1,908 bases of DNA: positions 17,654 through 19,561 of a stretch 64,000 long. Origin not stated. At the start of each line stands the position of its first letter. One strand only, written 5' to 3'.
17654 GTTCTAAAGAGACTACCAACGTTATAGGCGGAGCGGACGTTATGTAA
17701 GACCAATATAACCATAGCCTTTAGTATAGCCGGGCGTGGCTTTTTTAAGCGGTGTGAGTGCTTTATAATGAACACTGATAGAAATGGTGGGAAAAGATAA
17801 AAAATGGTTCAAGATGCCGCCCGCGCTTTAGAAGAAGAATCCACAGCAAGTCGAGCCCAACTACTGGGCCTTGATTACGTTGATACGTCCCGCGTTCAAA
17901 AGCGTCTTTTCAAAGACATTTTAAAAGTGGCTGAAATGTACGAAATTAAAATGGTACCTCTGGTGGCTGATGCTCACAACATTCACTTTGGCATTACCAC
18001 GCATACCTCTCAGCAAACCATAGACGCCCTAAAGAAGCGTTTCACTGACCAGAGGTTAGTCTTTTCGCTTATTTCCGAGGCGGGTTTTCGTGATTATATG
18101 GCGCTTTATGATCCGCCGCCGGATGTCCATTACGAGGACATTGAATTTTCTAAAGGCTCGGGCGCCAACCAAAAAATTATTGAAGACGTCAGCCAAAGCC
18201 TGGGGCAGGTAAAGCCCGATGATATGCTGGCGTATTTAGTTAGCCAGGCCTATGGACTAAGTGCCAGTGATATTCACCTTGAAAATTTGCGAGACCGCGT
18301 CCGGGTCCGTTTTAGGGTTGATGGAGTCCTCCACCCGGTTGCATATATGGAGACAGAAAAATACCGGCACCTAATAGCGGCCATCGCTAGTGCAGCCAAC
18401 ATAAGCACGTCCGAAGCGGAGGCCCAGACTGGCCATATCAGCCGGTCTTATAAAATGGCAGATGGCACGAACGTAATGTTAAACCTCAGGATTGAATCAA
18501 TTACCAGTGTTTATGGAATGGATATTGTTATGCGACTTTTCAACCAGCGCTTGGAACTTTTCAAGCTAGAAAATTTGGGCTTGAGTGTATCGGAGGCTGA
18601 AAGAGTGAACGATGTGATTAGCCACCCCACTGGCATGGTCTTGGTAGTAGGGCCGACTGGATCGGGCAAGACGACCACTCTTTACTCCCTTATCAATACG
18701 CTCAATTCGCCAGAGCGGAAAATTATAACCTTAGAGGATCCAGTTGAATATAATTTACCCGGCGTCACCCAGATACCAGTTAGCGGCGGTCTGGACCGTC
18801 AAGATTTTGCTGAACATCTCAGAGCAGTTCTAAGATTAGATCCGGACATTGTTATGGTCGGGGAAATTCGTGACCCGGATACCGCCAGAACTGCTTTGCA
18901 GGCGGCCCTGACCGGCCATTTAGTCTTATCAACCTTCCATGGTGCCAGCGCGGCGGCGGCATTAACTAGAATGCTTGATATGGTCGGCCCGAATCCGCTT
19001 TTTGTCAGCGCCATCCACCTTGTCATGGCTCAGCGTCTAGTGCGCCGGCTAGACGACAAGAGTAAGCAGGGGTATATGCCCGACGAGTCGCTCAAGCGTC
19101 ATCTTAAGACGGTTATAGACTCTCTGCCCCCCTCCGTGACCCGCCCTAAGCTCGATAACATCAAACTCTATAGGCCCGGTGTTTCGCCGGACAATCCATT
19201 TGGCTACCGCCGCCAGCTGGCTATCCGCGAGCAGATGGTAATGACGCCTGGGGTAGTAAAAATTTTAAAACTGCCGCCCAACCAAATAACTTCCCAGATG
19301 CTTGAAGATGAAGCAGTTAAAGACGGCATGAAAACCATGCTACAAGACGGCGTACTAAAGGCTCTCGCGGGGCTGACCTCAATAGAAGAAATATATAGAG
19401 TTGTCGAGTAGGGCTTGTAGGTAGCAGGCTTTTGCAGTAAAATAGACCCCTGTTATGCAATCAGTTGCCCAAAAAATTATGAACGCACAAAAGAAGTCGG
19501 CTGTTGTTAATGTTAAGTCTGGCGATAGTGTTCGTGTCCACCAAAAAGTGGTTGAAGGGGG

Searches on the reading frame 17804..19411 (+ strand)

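Call 15: search_protein_families(library=ncbifam, proteins=[window:17804-19411:+], max_evalue=0.00001)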
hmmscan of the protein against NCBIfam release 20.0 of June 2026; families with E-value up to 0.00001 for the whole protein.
window:17804-19411:+ (535 aa): 17 families
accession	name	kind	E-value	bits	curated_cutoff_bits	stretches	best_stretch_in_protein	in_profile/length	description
TIGR02533.1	type_II_gspE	equivalog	4.5e-97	325.7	630.25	1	140-533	111-485/486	type II secretion system ATPase GspE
TIGR02538.1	type_IV_pilB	equivalog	7e-91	305.5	675.65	1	23-534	56-562/564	type IV-A pilus assembly ATPase PilB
NF007755.0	PRK10436.1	equivalog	6.3e-83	279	617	1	51-534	20-459/465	type II secretion system protein GspE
NF053534.1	T4PilAsmATPsTfpB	equivalog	2.4e-81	273.9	850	1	142-534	205-582/584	type IV pilus assembly ATPase TfpB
NF041000.1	ATPase_ComGA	equivalog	6.3e-59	199.1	300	1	145-414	3-266/267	competence type IV pilus ATPase ComGA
TIGR01420.1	pilT_fam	subfamily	3.9e-52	177.6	319.1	1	142-418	2-273/343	PilT/PilU family type 4a pilus ATPase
TIGR02525.1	plasmid_TraJ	equivalog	1.3e-28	100.1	368.3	1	239-421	118-306/372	plasmid transfer ATPase TraJ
TIGR02524.1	dot_icm_DotB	equivalog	3e-23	82.6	463.3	1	212-419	72-291/358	Dot/Icm type IV secretion system ATPase DotB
NF058587.1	archaellum_moto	equivalog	1e-19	70.7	550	1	279-417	278-421/527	archaellum flagellar ATPase motor FlaI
NF053672.1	bindosome_BasE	exception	4.4e-16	58.7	1000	1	276-419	270-416/512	bindosome assembly system ATPase subunit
TIGR02782.1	TrbB_P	equivalog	7.7e-16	58.2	304.55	1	277-394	137-256/303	P-type conjugative transfer ATPase TrbB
TIGR02788.1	VirB11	equivalog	1.6e-15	56.9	249.95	1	279-397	147-269/308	P-type DNA transfer ATPase VirB11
NF010407.0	PRK13833.1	subfamily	1.4e-14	54.3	499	1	265-393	134-262/323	conjugal transfer protein TrbB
NF010425.0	PRK13851.1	equivalog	3.6e-14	52.4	461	1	278-394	164-284/344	type IV secretion system protein VirB11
NF010469.0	PRK13894.1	subfamily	1.9e-12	47.2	508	1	268-402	142-276/320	conjugal transfer ATPase TrbB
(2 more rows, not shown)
